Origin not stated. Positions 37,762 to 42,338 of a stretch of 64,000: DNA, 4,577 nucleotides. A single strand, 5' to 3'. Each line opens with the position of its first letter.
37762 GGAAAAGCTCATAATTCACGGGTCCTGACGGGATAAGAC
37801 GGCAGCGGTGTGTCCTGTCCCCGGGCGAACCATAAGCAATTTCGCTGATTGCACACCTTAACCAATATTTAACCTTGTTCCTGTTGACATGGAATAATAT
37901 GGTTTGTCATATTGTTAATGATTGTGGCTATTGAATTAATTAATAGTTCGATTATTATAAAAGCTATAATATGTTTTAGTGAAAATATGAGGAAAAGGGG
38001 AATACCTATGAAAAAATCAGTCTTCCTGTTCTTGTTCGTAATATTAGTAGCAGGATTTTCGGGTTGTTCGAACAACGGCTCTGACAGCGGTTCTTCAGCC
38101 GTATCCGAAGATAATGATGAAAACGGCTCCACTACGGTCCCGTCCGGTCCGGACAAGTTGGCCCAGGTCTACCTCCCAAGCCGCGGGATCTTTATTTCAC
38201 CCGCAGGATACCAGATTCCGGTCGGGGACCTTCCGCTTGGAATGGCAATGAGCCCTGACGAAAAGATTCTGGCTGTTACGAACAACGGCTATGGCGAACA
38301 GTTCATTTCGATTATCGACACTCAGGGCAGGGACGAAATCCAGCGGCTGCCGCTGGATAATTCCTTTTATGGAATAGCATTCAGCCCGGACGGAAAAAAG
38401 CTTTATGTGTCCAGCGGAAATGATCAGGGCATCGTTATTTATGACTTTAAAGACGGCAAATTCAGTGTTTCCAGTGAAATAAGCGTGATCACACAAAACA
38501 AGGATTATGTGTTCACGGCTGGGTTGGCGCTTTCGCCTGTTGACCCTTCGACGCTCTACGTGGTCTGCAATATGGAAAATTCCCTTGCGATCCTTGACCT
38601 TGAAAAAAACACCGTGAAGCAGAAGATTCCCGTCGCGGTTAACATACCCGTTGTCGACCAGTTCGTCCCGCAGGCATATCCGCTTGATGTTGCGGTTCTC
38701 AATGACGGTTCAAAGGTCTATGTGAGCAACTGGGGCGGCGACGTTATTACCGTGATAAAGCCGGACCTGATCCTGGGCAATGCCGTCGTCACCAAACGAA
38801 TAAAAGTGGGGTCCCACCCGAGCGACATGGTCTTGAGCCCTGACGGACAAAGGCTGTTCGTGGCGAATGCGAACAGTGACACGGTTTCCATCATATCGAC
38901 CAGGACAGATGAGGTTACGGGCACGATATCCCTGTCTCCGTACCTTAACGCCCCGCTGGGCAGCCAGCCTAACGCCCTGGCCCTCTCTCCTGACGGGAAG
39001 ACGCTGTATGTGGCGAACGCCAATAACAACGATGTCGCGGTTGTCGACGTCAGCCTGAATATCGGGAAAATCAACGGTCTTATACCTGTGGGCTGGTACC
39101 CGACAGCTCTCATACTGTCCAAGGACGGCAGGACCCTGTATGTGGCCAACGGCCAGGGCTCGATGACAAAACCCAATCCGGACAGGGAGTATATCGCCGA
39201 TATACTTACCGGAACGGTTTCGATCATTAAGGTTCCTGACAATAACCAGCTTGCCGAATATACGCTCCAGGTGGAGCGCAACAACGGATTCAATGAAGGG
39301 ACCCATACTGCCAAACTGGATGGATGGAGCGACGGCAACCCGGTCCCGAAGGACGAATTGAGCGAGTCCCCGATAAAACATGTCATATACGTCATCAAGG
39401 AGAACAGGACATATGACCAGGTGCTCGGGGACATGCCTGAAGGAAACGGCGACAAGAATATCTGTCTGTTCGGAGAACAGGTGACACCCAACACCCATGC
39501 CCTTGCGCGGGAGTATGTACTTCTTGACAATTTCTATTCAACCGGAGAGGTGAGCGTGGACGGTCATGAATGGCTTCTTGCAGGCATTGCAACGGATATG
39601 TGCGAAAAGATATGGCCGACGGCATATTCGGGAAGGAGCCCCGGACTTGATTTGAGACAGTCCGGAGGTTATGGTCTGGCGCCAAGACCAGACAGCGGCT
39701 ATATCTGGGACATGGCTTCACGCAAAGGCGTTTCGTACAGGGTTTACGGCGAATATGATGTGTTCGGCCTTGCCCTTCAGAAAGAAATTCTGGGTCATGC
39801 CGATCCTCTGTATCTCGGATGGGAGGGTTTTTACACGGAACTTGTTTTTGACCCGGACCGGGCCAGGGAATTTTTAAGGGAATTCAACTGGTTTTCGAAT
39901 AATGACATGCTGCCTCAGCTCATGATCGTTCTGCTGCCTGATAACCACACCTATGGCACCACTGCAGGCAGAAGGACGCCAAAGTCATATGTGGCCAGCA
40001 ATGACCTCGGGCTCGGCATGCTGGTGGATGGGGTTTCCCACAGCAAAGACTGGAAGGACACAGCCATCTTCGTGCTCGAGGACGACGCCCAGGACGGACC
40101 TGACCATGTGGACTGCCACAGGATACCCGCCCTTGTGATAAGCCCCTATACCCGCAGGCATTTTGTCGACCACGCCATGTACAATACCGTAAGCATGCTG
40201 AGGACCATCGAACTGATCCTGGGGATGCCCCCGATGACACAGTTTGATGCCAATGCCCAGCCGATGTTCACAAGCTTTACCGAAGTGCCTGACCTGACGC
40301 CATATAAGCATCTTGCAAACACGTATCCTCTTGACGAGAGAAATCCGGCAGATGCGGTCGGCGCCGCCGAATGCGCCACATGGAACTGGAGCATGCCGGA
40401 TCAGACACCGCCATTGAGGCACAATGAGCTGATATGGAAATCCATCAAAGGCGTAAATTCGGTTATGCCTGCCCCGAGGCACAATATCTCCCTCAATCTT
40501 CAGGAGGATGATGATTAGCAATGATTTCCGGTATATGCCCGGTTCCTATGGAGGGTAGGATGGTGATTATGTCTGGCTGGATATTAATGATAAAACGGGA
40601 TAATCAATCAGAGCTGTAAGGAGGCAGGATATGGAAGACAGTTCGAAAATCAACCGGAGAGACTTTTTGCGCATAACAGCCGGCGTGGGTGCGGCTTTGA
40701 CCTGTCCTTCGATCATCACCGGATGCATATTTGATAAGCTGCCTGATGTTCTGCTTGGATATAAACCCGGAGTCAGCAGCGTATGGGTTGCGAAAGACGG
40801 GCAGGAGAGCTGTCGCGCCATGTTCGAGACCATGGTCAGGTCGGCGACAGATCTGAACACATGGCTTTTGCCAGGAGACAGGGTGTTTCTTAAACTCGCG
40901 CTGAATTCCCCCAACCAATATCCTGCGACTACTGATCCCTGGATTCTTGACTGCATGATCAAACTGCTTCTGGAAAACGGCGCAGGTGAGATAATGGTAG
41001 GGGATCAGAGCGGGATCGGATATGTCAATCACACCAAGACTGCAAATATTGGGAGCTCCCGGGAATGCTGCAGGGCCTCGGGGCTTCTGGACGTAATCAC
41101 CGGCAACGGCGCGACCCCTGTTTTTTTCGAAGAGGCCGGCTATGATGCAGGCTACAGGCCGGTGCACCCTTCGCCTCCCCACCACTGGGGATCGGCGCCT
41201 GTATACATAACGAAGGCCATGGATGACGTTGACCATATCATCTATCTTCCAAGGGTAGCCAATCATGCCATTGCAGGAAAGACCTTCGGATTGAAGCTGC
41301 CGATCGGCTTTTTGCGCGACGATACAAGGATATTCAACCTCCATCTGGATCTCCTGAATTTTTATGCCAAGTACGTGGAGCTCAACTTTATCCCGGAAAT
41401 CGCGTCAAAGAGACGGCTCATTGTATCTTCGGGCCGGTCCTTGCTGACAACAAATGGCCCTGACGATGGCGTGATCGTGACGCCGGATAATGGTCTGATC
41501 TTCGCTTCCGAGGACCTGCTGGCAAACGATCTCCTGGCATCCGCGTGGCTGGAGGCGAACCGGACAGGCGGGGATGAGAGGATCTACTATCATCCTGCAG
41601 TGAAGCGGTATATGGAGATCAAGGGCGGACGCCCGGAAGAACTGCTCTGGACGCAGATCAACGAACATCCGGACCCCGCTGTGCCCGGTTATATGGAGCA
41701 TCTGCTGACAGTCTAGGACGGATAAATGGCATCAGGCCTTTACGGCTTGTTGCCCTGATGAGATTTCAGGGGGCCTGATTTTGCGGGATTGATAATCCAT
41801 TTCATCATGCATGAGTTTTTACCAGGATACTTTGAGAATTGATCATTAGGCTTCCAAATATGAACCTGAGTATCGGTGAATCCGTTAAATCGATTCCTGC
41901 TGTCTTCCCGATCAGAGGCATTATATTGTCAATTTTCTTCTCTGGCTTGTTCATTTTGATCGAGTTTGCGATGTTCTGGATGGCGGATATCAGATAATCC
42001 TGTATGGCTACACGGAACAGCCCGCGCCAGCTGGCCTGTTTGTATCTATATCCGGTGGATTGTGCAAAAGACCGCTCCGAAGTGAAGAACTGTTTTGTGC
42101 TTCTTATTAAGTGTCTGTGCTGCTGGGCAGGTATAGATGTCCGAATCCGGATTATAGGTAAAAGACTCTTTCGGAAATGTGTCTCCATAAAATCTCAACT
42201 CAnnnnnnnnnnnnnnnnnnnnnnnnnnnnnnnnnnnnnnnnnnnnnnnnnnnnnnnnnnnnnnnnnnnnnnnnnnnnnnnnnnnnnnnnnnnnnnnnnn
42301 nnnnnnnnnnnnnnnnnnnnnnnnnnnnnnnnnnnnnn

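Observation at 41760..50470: AT-rich accessory island (tandem-LuxR regulator plus three lipoproteins) bounded by an IS remnant and a decayed gene-end duplicate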

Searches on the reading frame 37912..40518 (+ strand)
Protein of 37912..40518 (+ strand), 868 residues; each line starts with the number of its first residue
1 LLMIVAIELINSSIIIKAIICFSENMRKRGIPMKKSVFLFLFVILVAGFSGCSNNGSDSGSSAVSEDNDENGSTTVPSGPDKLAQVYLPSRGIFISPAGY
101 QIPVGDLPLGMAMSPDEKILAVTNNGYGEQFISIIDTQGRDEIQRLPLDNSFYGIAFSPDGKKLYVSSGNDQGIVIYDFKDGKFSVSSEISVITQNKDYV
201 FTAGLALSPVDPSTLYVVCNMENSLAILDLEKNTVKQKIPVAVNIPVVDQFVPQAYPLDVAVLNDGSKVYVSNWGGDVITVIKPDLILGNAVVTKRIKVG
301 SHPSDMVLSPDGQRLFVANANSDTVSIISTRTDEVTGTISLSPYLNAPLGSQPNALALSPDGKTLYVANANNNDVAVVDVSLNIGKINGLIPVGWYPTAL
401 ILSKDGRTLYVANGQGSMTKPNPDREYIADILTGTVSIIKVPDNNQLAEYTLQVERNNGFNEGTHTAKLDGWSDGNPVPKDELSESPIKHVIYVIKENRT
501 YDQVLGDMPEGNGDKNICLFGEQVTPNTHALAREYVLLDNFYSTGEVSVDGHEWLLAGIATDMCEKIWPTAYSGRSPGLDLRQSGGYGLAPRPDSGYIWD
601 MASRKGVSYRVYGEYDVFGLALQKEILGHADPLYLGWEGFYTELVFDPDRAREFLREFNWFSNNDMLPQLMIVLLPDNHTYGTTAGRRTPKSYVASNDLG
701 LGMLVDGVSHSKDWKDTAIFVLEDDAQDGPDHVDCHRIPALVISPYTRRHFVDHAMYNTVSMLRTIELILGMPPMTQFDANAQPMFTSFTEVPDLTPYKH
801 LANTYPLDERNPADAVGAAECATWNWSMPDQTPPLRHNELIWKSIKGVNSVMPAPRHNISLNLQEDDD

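Call 3: search_protein_families(library=pfam, proteins=[window:37912-40518:+], max_evalue=0.01)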
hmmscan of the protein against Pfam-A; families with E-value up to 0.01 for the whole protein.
window:37912-40518:+ (868 aa): 13 families
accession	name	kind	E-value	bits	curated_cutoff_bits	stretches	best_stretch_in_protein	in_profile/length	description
PF10282.15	Lactonase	-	3.2e-21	76.4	21.7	2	156-339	149-327/344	Lactonase, 7-bladed beta-propeller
PF04185.19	Phosphoesterase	-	9.1e-15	55.1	23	1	520-772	102-355/356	Phosphoesterase family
PF21783.3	YNCE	-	3.3e-12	46.8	27.1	1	254-339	29-108/339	YNCE-like beta-propeller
PF25174.1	Beta-prop_THOC3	-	2e-11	43.9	305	2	109-183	92-162/272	THOC3 beta-propeller domain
PF08450.18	SGL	-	7.9e-11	42.5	26.3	0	352-387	135-170/246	SMP-30/Gluconolactonase/LRE-like region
PF07676.18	PD40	-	2.1e-07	31.1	20.9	0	153-173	12-33/38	WD40-like Beta Propeller Repeat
PF23414.1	Beta-prop_EML_2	-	2.6e-07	30.7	90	0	111-185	45-115/266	Echinoderm microtubule-associated protein second beta-propeller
PF07433.17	DUF1513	-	1.8e-05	24.4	27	0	358-426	58-129/304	Protein of unknown function (DUF1513)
PF23393.2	Beta-prop_WDR90_POC16_2nd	-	0.00019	21.2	60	0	149-225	78-152/291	WDR90/POC16, second beta-propeller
PF00400.38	WD40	-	0.00023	22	27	0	153-178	15-39/39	WD domain, G-beta repeat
PF24796.1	WDR55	-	0.0046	16.5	200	0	102-185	4-88/296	WDR55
PF01731.26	Arylesterase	-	0.0053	17.4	21.3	0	352-380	55-83/86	Arylesterase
PF02239.22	Cytochrom_D1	-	0.0059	15.6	25.5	0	122-333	9-203/368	Cytochrome D1 heme domain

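Call 4: search_protein_families(library=ncbifam, proteins=[window:37912-40518:+], max_evalue=0.01)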
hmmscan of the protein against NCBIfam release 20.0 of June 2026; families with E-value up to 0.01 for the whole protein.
window:37912-40518:+ (868 aa): 14 families
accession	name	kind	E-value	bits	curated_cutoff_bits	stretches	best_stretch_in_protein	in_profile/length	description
TIGR03866.1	PQQ_ABC_repeats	subfamily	9e-35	120.2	287.3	2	265-412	9-142/310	PQQ-dependent catabolism-associated beta-propeller protein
NF052340.1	hydrazine_beta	equivalog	2.8e-28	99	560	3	308-413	40-135/372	hydrazine synthase subunit beta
TIGR02276.1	beta_rpt_yvtn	repeat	1.4e-22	79.4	27.85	3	310-341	1-32/42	beta-propeller repeat protein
NF052342.1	hydrazine_BC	exception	2.5e-21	75.5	1250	2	347-419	77-146/690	hydrazine synthase subunit beta-gamma fusion subunit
NF052280.1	7_blade_YncE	equivalog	6e-17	61.4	400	2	319-368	275-316/338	7-bladed beta-propeller protein YncE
NF048007.1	MmpL3Stblzr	equivalog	2e-14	53.6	600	1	290-380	257-336/366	MmpL3/TtfA transport complex stabilizer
TIGR03397.1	acid_phos_Burk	subfamily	4.7e-12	45.8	362.75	1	693-786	364-466/483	acid phosphatase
TIGR03907.1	QH_beta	equivalog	2e-11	43.7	223.2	1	135-180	268-312/338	quinohemoprotein amine dehydrogenase subunit beta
NF050136.1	PGL_lacton_Staph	exception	1.9e-10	40.3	500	2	216-340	204-325/341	6-phosphogluconolactonase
NF038117.1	choice_anch_I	subfamily_domain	5e-10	38.8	300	2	214-341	12-132/458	choice-of-anchor I family protein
NF052460.1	L-NosZ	equivalog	3.8e-09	35.6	700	1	357-457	49-142/480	clade III lactonase-type nitrous-oxide reductase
NF008258.1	PRK11028.1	equivalog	4.4e-06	26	370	0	295-380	30-110/330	6-phosphogluconolactonase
TIGR03396.1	PC_PLC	equivalog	0.00088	17.8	580.25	0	735-771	388-424/688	phosphocholine-specific phospholipase C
NF053607.1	CHU_0125_OmpA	equivalog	0.0019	16.8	620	0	155-237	224-310/639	CHU_0125 family OmpA-like outer membrane integrity protein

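Call 14: find_related_loci(query=window:38008-40515:+, collection=genome_contigs, flank=10000)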
Query window:38008-40515:+ (836 aa) in genome_contigs; peptide patterns used: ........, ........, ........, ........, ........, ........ (x = any residue, [..] = any of these).
38 stretches matched a pattern; 2 encode a relative of the query (tblastn E <= 1e-3); 2 distinct loci.
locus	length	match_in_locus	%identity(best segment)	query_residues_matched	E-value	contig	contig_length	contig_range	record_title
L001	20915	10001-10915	25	76-379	3e-9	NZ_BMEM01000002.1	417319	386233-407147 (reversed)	Ornithinimicrobium tianjinense strain CGMCC 1.12160 sequence02, whole genome shotgun sequence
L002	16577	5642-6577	26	70-379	4e-9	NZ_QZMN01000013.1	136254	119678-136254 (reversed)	Ornithinimicrobium cerasi strain CPCC 203383 Scaffold13, whole genome shotgun sequence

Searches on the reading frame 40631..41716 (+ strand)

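Call 3: search_protein_families(library=pfam, proteins=[window:40631-41716:+], max_evalue=0.01)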
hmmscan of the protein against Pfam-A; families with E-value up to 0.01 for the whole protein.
window:40631-41716:+ (361 aa): 2 families
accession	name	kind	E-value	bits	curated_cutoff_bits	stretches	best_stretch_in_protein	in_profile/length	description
PF04015.17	DUF362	-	6.6e-22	79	24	1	85-303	1-198/200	Domain of unknown function (DUF362)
PF10518.14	TAT_signal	-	3.9e-05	23.8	22.7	1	6-23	1-18/21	TAT (twin-arginine translocation) pathway signal sequence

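Call 4: search_protein_families(library=ncbifam, proteins=[window:40631-41716:+], max_evalue=0.01)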
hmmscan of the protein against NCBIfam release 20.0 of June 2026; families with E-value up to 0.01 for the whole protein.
window:40631-41716:+ (361 aa): 1 family
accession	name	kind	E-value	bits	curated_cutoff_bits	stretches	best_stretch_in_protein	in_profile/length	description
NF052623.1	Npun_F2552_fam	equivalog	0.0085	15.5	500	0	58-228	13-163/314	Npun_F2552 family protein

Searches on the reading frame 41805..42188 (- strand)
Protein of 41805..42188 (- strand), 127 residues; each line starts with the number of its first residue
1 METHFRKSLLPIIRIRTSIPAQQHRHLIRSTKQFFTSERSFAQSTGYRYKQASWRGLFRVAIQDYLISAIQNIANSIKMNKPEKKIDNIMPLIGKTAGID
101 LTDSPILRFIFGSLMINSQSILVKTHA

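Call 3: search_protein_families(library=pfam, proteins=[window:41805-42188:-], max_evalue=0.01)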
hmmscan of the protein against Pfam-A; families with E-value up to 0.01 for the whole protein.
window:41805-42188:- (127 aa): 0 families

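Call 4: search_protein_families(library=ncbifam, proteins=[window:41805-42188:-], max_evalue=0.01)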
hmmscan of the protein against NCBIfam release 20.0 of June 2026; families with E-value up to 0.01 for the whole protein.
window:41805-42188:- (127 aa): 0 families

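Call 21: search_protein_families(library=pfam, proteins=[window:41805-42188:-], max_evalue=10)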
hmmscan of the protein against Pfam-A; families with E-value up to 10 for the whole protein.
window:41805-42188:- (127 aa): 3 families
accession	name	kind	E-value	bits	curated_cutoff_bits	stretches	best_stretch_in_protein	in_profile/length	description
PF13751.12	DDE_Tnp_1_6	-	0.053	14.2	25.1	1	34-74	80-122/125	Transposase DDE domain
PF15132.11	DUF4568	-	0.12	12.6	27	1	4-74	64-133/177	Domain of unknown function (DUF4568)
PF15310.11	VAD1-2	-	0.2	12.1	26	1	17-53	10-46/249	Vitamin A-deficiency (VAD) rat model signalling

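Call 53: search_dna_similar(query=window:41805-42188:-, collection=plasmids, mode=protein, max_evalue=10, max_rows=12)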
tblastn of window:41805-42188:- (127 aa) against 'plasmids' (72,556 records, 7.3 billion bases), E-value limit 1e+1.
Records with a match: 2; places in all: 2; records where one place covers at least 80% of the query: 0.
Best place of each record, by identity: <60% 2.
By first word of the organism name: Rhizobium 1; Nostoc 1.
By predicted mobility (MOB-suite, as given by PLSDB): non-mobilizable 2.
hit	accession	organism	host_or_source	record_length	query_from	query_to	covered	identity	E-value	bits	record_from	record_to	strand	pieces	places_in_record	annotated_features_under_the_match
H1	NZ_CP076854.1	Rhizobium sp. WYJ-E13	Curcuma wenyujin Y.H. Chen et C. ...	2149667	36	84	39%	47.2%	5e+0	34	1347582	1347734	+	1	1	none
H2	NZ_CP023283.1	Nostoc sp. CENA543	cell culture,Brazilian saline-alkaline ...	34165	35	112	61%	27.2%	4e+0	34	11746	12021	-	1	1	GUN4 domain-containing protein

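Call 63: search_protein_families(library=padloc, proteins=[window:41805-42188:-], max_evalue=0.01)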
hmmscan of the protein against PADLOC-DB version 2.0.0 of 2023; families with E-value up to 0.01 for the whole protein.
window:41805-42188:- (127 aa): 0 families

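Call 78: search_protein_families(library=ncbifam, proteins=[window:41805-42188:-], max_evalue=10)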
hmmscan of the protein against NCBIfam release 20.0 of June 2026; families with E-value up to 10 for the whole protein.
window:41805-42188:- (127 aa): 1 family
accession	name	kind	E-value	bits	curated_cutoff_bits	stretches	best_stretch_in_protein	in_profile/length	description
NF007582.0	PRK10217.1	equivalog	0.075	12.1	698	1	28-87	141-202/355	dTDP-glucose 4,6-dehydratase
